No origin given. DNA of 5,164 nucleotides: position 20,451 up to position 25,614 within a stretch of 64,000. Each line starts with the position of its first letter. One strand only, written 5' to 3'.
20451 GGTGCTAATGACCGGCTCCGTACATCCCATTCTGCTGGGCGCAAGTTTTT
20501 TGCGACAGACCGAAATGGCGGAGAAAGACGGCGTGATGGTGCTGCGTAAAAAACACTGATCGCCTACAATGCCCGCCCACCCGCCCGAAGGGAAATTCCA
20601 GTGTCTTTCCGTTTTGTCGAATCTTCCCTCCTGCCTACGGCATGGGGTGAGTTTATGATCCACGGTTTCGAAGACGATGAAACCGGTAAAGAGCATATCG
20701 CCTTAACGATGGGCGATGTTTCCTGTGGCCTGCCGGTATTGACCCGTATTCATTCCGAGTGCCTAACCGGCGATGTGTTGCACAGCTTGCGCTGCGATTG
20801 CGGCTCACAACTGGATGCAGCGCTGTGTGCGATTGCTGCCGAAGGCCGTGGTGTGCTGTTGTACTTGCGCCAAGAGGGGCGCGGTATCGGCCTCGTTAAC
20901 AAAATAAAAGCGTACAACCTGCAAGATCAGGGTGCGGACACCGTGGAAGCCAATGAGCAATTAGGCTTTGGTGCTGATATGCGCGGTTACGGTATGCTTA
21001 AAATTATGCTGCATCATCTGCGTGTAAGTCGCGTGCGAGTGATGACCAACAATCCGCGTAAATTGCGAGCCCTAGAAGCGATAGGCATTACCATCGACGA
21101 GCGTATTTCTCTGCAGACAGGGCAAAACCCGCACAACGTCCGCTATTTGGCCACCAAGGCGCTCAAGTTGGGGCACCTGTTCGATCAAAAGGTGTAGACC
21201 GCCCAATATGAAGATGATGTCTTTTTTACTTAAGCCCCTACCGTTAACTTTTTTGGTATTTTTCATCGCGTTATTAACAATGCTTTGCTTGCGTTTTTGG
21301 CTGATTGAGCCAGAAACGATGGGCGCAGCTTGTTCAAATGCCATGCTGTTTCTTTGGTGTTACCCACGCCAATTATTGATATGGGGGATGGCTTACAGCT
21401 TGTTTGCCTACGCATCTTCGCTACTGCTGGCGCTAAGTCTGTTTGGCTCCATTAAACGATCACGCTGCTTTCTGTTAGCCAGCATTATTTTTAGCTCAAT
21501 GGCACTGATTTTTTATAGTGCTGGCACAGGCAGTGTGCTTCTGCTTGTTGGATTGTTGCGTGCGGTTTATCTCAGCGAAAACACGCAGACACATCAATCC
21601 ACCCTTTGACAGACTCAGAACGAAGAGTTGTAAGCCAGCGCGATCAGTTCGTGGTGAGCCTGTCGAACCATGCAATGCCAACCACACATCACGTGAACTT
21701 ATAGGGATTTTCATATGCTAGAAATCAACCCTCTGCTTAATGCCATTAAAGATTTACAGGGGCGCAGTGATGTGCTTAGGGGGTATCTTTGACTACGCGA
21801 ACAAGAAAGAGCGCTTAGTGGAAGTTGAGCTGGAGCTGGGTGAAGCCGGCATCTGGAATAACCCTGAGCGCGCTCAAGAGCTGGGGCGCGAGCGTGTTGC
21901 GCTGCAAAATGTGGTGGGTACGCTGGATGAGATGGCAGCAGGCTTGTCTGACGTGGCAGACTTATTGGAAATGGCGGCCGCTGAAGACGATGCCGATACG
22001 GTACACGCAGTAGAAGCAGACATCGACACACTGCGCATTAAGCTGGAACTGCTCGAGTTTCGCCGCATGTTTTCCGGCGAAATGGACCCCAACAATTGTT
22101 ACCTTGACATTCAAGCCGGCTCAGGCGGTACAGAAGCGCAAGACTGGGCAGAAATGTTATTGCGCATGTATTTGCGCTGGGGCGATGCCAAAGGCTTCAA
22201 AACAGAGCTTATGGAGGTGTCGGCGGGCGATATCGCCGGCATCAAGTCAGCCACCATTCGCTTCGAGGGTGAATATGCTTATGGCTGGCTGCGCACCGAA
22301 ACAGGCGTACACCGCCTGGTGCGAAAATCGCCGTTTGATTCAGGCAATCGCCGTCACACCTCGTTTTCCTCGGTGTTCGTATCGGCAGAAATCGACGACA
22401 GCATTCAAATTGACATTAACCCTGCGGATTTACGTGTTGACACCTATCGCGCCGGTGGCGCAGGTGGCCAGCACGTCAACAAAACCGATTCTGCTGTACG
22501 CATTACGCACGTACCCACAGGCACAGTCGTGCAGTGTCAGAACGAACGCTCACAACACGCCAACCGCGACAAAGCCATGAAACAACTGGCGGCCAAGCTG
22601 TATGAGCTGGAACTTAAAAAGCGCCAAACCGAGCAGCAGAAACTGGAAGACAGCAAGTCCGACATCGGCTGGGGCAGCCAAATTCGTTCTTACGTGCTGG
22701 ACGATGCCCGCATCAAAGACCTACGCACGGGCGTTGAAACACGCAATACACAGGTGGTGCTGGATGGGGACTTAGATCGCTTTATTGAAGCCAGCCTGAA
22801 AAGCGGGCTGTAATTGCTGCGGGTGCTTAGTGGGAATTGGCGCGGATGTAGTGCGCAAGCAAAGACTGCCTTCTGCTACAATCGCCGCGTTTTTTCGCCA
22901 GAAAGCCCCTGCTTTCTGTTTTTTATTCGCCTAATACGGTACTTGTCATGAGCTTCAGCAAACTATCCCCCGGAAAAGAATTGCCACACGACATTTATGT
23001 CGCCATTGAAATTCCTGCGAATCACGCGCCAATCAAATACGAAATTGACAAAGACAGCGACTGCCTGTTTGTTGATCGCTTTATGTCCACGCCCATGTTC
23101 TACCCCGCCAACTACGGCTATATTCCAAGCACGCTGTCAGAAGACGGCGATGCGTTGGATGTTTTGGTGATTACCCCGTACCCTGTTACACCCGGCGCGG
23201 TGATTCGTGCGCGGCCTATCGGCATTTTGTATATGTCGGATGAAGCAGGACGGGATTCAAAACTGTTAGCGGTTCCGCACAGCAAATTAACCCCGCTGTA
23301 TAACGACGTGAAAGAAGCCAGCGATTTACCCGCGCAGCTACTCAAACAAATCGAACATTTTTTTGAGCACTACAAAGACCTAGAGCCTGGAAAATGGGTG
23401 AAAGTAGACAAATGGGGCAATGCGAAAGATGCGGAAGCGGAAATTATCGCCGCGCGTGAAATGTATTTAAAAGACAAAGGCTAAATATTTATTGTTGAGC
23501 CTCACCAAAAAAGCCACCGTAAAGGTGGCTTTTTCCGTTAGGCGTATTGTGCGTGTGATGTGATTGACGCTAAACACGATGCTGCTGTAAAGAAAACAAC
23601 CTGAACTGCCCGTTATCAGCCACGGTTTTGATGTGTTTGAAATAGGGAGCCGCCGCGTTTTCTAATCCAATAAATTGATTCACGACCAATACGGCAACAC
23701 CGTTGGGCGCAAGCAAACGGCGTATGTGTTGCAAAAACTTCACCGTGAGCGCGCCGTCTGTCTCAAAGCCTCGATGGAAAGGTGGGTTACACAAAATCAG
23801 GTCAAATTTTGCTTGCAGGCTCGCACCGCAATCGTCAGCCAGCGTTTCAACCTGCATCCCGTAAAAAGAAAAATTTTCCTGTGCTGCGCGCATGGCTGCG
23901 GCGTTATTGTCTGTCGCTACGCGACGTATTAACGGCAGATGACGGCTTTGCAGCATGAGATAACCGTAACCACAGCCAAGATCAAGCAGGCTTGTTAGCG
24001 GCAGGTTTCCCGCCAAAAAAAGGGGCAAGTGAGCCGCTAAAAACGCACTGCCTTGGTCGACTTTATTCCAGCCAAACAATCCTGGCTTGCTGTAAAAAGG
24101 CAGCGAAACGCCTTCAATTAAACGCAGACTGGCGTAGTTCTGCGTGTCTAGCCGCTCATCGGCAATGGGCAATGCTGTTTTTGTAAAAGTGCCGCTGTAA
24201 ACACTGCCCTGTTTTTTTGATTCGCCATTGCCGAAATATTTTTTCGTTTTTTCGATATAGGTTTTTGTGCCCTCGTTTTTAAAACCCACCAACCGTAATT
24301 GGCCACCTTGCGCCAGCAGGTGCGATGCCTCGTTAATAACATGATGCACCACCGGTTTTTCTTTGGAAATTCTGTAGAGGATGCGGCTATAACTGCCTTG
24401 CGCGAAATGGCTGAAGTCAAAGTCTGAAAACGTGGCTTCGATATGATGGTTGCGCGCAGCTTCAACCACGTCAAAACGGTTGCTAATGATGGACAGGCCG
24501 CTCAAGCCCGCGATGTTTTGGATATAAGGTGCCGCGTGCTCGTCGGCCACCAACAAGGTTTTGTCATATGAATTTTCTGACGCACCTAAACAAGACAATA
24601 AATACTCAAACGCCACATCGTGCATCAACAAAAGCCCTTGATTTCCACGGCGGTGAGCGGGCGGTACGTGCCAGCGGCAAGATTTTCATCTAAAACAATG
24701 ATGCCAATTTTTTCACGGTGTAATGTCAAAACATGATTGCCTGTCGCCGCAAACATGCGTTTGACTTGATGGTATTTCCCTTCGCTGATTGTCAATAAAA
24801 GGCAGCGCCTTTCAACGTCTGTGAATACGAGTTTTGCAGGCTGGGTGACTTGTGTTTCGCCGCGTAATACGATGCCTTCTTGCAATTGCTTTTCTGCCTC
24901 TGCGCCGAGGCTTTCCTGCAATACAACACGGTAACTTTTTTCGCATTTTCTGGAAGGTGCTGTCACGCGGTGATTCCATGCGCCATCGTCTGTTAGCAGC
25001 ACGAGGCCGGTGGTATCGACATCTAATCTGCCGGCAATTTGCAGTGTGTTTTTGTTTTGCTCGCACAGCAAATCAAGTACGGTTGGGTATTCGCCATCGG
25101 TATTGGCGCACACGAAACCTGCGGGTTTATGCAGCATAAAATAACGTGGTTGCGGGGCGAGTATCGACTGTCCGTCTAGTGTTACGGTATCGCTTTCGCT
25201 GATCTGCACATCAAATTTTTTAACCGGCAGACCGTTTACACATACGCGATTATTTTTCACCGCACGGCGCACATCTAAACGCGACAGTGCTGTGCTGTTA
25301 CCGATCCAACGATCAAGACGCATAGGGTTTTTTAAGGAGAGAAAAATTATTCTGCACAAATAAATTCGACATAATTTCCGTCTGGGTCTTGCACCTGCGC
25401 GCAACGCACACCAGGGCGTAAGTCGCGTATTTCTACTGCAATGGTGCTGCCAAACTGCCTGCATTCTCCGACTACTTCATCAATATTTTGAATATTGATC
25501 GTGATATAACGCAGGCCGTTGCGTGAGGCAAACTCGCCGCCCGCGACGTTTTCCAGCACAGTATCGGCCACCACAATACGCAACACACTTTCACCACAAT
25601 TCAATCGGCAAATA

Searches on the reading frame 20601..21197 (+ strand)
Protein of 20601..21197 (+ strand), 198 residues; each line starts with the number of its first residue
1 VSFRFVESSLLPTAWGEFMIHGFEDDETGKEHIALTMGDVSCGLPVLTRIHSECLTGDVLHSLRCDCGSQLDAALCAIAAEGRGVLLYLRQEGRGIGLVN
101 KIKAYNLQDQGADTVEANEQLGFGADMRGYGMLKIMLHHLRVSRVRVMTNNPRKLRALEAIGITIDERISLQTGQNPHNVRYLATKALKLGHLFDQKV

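Call 67: search_protein_families(library=pfam, proteins=[window:20601-21197:+], max_evalue=0.0001)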
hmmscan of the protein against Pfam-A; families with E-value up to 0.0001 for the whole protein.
window:20601-21197:+ (198 aa): 1 family
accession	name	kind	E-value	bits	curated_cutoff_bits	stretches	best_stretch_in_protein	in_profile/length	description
PF00925.25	GTP_cyclohydro2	-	4.4e-68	228.5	23.3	1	8-169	5-164/165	GTP cyclohydrolase II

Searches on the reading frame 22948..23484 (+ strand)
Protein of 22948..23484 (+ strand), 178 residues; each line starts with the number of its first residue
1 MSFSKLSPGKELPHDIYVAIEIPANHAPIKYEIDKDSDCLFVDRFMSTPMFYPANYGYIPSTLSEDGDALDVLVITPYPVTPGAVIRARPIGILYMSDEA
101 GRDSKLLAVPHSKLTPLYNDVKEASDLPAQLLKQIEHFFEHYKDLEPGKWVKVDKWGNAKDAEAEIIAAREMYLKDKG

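Call 67: search_protein_families(library=pfam, proteins=[window:22948-23484:+], max_evalue=0.0001)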
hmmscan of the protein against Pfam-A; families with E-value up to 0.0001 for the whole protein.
window:22948-23484:+ (178 aa): 1 family
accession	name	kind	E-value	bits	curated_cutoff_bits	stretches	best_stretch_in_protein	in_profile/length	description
PF00719.24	Pyrophosphatase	-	5.7e-56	189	23.5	1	18-173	1-152/153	Inorganic pyrophosphatase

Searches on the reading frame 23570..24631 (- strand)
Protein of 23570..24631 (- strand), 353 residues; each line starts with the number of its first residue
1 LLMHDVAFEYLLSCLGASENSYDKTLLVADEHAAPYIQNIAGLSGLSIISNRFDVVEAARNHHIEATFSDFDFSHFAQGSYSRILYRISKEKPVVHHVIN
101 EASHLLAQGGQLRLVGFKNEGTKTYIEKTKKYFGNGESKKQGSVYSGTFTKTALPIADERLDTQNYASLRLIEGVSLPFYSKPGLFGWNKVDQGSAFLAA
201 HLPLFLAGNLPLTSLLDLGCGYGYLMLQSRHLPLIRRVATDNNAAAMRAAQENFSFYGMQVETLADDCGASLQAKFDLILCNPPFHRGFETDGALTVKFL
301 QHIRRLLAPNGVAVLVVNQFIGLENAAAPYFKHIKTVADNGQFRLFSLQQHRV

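Call 67: search_protein_families(library=pfam, proteins=[window:23570-24631:-], max_evalue=0.0001)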
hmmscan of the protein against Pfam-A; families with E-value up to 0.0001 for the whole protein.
window:23570-24631:- (353 aa): 8 families
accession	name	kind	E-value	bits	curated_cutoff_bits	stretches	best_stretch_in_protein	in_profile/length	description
PF05175.20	MTS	-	5.3e-39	134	23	1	177-346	2-169/170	Methyltransferase small domain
PF13649.12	Methyltransf_25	-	1.3e-10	42.3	27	1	216-311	2-97/97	Methyltransferase domain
PF08242.18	Methyltransf_12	-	2.7e-09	38.1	30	1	216-312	1-97/98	Methyltransferase domain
PF13847.12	Methyltransf_31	-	9.7e-09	35.5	27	1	213-314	5-108/145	Methyltransferase domain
PF06325.19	PrmA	-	2.1e-06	27.9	22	1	213-282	163-233/296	Ribosomal protein L11 methyltransferase (PrmA)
PF08241.18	Methyltransf_11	-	4.2e-06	27.8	21.2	1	216-314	1-94/95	Methyltransferase domain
PF01170.24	UPF0020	-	4.6e-06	26.9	22.3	1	236-328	78-177/197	RMKL-like, methyltransferase domain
PF08468.16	MTS_N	-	1.2e-05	25.9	27.3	1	24-153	14-146/158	Methyltransferase small domain N-terminal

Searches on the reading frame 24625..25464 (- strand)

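Call 67: search_protein_families(library=pfam, proteins=[window:24625-25464:-], max_evalue=0.0001)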
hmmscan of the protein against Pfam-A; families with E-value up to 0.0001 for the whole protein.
window:24625-25464:- (279 aa): 2 families
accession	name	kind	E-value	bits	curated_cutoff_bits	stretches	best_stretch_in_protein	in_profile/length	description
PF00849.27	PseudoU_synth_2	-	1.4e-21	77.8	26.8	1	108-240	2-152/152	RNA pseudouridylate synthase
PF01479.30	S4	-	8.6e-05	22.6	22.8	0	48-94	1-48/48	S4 domain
